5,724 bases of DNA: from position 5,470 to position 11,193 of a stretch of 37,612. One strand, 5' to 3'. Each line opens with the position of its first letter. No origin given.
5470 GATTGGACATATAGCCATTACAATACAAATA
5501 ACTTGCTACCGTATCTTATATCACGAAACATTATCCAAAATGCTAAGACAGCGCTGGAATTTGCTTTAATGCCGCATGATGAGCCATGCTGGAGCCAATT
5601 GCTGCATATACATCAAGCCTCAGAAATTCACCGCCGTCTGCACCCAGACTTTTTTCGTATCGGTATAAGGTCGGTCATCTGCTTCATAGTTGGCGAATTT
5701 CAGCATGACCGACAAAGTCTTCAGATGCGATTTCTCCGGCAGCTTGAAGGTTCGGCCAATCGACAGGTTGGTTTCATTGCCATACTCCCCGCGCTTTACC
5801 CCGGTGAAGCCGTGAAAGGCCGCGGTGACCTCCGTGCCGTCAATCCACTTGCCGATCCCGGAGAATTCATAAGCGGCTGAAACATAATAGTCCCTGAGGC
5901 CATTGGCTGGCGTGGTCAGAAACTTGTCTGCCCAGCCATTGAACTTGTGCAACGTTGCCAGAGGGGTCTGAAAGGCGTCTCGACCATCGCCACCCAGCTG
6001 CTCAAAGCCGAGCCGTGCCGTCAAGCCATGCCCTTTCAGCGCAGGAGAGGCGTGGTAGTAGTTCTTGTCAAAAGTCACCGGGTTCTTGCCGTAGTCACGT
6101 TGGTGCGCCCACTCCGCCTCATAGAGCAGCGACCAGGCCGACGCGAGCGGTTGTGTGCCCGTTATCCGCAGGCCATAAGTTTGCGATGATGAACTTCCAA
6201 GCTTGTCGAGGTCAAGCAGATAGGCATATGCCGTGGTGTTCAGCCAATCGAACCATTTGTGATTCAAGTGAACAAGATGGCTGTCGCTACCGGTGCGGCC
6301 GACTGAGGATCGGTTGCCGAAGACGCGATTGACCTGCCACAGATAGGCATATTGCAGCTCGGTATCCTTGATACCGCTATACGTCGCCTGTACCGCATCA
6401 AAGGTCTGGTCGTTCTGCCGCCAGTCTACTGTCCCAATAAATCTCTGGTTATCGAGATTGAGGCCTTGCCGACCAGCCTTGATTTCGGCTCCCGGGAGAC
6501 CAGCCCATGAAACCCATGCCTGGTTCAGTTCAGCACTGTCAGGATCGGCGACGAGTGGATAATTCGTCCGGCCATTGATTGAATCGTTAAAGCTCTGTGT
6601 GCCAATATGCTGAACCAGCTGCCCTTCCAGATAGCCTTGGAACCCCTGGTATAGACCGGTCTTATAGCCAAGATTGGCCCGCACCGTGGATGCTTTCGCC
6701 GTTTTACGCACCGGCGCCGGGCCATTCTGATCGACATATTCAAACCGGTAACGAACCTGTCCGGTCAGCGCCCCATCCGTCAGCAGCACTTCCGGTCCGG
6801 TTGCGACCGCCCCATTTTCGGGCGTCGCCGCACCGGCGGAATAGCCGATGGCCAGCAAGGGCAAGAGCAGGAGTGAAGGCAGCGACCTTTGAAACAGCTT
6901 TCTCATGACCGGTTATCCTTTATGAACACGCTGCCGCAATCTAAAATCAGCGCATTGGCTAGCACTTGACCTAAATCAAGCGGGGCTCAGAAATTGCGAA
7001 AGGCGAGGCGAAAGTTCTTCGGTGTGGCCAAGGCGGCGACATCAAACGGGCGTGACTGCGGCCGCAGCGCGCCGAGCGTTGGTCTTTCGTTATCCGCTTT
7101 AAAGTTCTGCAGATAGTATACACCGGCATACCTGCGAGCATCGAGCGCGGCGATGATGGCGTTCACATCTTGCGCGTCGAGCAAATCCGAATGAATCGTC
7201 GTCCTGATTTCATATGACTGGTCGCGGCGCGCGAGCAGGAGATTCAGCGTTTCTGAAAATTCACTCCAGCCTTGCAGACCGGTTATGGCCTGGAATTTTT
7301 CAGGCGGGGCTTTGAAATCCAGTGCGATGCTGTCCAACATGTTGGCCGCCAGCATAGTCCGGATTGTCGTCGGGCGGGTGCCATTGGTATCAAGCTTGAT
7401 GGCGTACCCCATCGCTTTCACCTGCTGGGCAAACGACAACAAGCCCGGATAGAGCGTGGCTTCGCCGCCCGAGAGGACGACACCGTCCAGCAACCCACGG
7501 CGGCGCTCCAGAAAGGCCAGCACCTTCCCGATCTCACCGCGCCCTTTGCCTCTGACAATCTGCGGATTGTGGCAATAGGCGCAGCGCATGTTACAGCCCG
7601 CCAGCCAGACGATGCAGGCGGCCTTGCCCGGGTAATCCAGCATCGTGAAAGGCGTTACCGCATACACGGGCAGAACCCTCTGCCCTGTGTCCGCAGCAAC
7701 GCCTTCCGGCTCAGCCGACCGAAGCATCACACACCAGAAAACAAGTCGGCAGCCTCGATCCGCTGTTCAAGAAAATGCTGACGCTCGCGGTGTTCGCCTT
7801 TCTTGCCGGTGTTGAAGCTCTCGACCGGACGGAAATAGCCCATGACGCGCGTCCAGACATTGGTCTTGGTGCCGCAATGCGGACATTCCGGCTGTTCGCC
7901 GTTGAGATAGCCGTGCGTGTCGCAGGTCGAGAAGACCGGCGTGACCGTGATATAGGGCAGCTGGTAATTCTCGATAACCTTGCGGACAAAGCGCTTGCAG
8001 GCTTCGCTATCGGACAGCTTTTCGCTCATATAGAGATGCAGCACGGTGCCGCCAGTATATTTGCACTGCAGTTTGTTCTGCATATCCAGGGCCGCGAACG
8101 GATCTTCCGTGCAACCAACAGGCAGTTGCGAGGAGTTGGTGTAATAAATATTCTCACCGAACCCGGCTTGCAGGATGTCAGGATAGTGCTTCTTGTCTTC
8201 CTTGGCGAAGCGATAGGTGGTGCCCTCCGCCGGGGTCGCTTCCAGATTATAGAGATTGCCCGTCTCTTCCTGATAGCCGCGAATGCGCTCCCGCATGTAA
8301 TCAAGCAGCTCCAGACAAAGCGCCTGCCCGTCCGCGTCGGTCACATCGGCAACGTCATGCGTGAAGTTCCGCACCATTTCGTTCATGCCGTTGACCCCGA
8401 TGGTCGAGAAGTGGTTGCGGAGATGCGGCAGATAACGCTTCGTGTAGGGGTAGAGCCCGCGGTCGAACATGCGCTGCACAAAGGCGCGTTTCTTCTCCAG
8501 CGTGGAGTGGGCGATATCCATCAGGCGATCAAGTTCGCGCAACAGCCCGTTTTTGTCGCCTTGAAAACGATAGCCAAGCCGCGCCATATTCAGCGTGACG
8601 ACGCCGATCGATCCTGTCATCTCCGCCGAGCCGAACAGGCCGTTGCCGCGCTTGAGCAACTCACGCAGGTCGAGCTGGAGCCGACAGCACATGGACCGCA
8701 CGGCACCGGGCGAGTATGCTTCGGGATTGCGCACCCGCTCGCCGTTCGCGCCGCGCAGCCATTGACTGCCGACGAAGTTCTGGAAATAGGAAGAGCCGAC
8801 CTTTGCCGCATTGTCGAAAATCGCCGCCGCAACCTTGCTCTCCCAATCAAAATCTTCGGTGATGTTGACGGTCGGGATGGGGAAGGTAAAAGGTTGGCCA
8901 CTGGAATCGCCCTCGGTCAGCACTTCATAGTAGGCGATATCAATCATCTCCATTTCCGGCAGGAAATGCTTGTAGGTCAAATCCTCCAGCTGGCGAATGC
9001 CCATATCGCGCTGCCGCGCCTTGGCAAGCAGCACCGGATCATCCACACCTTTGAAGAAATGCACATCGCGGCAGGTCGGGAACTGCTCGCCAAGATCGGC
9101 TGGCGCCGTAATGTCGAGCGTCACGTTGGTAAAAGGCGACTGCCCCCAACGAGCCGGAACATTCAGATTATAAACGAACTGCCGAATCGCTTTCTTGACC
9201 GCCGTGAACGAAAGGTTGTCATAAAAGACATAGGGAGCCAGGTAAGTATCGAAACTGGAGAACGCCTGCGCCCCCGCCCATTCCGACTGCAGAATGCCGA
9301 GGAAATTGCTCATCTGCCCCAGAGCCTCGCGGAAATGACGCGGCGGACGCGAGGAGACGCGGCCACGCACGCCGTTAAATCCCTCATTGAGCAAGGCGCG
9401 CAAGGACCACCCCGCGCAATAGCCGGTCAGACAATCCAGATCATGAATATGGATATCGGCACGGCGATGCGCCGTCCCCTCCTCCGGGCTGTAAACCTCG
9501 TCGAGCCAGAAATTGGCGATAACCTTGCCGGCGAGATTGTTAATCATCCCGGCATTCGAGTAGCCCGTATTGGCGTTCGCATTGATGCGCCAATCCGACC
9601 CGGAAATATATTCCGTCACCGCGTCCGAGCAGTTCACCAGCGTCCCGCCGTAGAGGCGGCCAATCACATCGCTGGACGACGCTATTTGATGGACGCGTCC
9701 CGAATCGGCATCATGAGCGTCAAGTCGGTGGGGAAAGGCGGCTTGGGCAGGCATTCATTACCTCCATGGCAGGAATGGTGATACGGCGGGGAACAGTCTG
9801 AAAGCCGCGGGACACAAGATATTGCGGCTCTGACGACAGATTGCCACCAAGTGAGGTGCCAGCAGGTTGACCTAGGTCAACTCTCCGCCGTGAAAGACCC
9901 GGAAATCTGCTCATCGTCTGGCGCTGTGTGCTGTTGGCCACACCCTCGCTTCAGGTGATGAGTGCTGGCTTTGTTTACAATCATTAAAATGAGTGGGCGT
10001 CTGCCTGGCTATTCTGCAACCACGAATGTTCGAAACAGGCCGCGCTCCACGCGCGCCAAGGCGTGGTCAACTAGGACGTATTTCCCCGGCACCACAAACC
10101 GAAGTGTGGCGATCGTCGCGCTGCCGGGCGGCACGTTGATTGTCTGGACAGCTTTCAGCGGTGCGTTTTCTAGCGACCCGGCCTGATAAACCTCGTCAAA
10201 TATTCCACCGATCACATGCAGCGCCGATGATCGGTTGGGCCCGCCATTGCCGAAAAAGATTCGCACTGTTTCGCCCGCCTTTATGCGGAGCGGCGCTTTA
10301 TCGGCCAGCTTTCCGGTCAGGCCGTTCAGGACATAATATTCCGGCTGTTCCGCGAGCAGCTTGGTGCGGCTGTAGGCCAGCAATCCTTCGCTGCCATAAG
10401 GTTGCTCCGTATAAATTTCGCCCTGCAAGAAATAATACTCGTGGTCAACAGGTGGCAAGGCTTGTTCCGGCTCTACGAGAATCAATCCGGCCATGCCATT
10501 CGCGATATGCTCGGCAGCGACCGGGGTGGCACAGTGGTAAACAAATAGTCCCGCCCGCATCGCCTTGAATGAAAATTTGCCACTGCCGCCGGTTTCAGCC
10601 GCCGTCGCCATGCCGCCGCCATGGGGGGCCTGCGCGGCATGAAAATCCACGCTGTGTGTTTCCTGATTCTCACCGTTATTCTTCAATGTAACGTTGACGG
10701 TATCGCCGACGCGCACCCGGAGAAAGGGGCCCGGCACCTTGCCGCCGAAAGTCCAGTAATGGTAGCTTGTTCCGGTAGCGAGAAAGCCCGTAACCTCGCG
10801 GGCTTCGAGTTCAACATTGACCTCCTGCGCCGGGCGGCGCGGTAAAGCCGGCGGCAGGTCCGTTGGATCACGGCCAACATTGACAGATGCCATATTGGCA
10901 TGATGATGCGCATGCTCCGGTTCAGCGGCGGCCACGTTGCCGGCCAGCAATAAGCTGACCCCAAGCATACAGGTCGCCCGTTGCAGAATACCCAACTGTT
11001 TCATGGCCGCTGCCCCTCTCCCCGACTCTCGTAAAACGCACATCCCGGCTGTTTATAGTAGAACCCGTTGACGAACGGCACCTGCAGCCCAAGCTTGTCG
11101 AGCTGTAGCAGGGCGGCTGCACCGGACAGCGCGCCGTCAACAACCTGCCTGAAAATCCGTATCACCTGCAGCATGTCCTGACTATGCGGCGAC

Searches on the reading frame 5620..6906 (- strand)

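Call 86: search_protein_families(library=pfam, proteins=[window:5620-6906:-], max_evalue=0.01)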
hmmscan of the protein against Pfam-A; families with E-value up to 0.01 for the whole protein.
window:5620-6906:- (428 aa): 1 family
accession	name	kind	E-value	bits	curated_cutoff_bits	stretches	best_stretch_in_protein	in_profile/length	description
PF13372.12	Alginate_exp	-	2.6e-11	43.4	25.2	1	49-270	7-225/395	Alginate export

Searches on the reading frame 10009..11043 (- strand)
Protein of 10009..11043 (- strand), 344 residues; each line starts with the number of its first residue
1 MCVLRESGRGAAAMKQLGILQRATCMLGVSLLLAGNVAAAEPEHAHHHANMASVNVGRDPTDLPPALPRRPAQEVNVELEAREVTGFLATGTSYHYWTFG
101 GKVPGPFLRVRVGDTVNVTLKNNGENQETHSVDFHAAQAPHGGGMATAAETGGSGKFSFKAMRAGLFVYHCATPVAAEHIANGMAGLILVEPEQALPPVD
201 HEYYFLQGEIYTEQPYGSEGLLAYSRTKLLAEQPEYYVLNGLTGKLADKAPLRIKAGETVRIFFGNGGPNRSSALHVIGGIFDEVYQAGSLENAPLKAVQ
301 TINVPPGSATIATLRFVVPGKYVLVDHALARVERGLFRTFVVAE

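Call 86: search_protein_families(library=pfam, proteins=[window:10009-11043:-], max_evalue=0.01)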
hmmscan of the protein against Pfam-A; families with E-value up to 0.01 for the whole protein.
window:10009-11043:- (344 aa): 3 families
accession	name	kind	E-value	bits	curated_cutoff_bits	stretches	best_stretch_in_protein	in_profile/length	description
PF07732.21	Cu-oxidase_3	-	4.9e-12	46.4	21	1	90-194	11-118/119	Multicopper oxidase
PF07731.20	Cu-oxidase_2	-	1e-08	35.4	20.4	1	240-343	24-134/137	Multicopper oxidase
PF20260.4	PUA_4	-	0.0011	19.5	23.9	0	252-268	13-29/48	RNA methyltransferase PUA domain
